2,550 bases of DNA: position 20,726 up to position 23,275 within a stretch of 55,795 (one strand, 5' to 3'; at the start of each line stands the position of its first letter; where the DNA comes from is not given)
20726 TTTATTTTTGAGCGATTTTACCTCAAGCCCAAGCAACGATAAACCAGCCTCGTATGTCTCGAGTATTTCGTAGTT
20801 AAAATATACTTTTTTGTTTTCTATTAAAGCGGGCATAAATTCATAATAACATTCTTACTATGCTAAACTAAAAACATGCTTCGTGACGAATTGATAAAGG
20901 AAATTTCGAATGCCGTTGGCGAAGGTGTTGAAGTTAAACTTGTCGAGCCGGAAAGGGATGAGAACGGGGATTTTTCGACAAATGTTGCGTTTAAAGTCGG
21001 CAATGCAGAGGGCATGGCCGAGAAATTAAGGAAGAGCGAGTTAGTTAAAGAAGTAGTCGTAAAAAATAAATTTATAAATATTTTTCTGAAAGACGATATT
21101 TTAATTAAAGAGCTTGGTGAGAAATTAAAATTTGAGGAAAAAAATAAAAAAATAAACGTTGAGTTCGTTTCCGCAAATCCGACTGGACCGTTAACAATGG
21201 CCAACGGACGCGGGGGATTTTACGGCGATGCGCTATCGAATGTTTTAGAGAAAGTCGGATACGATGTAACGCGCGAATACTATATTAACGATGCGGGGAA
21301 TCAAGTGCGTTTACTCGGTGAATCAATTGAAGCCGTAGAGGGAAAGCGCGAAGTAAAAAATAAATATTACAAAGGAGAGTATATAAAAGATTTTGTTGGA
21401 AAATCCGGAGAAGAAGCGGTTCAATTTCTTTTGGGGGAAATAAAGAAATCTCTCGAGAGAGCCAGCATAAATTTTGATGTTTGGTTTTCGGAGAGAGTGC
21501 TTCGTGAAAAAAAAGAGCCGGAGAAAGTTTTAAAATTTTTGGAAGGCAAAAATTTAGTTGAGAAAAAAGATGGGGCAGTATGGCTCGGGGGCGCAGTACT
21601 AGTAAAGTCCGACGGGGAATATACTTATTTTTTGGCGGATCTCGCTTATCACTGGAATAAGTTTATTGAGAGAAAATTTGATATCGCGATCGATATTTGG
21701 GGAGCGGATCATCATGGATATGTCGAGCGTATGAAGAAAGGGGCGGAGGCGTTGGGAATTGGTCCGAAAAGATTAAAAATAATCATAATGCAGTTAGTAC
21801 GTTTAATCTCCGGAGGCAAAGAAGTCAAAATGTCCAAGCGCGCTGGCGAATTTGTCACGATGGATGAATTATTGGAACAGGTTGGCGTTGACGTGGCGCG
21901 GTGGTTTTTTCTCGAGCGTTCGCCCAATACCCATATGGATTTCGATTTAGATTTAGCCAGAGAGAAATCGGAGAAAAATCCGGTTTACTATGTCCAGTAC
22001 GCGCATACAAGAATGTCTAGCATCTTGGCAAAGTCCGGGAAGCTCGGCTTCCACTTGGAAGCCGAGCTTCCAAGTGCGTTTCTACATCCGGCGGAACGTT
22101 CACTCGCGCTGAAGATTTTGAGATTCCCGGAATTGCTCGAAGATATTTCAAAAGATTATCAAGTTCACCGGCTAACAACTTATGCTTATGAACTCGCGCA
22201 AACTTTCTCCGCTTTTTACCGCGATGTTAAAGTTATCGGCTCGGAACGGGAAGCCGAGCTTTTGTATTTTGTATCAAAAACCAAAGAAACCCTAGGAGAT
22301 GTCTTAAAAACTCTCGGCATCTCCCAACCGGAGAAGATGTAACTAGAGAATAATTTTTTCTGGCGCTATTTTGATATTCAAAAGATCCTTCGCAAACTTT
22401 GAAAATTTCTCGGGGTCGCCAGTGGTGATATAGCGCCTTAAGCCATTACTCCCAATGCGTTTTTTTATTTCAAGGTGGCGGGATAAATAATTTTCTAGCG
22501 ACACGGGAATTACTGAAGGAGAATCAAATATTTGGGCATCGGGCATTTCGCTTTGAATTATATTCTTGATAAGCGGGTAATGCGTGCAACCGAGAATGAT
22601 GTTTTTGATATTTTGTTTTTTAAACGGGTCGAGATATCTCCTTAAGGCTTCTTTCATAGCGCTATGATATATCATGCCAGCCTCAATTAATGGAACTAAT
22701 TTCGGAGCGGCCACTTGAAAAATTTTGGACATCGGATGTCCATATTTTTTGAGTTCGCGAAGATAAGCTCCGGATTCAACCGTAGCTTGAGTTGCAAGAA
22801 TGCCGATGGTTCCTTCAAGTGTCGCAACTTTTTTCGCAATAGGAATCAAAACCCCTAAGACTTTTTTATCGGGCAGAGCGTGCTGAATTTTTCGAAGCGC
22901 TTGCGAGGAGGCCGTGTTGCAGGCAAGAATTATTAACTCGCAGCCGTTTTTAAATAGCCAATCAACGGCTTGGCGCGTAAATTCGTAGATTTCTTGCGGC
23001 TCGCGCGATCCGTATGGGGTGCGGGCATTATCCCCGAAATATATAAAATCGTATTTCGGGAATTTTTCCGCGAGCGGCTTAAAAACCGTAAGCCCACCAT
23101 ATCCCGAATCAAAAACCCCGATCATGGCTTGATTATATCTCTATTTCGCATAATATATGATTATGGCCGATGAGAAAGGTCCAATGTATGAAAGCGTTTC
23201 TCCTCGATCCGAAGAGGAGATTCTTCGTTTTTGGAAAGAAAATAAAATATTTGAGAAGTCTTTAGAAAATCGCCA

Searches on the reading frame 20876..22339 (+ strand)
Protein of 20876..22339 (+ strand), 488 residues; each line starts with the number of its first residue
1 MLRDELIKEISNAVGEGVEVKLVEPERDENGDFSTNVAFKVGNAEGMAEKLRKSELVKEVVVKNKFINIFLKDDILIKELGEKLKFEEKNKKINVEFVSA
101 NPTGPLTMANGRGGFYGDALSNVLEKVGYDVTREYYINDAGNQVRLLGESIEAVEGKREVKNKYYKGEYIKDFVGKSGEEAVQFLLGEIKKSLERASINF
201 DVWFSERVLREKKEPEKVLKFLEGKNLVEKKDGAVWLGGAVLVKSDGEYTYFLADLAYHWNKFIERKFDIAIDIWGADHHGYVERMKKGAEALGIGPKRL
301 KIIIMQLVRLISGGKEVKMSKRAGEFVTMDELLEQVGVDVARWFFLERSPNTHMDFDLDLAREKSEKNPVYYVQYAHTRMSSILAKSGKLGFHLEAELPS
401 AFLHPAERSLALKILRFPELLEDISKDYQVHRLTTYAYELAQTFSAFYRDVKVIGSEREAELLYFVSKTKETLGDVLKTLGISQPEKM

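Call 42: search_protein_families(library=pfam, proteins=[window:20876-22339:+], max_evalue=0.00001)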
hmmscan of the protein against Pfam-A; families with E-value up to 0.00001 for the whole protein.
window:20876-22339:+ (488 aa): 3 families
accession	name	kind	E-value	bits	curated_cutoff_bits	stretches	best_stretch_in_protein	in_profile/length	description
PF05746.21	DALR_1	-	8.2e-29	100.5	22.3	1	373-488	1-117/117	DALR anticodon binding domain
PF00750.26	tRNA-synt_1d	-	3.8e-18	66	23.3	2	188-348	142-309/349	tRNA synthetases class I (R), catalytic domain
PF03485.21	Arg_tRNA_synt_N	-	4.5e-07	30.8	21.5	1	3-71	4-85/85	Arginyl tRNA synthetase N terminal domain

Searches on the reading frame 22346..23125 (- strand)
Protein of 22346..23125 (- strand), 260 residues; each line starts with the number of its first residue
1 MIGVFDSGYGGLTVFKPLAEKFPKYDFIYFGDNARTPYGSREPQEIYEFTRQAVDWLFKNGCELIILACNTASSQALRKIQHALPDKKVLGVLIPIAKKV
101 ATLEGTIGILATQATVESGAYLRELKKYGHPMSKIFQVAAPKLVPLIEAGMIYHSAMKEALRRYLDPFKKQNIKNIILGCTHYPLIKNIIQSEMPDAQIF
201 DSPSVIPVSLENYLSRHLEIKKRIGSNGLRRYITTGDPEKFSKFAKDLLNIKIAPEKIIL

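Call 42: search_protein_families(library=pfam, proteins=[window:22346-23125:-], max_evalue=0.00001)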
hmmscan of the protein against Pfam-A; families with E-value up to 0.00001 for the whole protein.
window:22346-23125:- (260 aa): 1 family
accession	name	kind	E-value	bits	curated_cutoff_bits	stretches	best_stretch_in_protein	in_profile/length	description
PF01177.27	Asp_Glu_race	-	6.2e-19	69.1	31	1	22-202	25-203/211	Asp/Glu/Hydantoin racemase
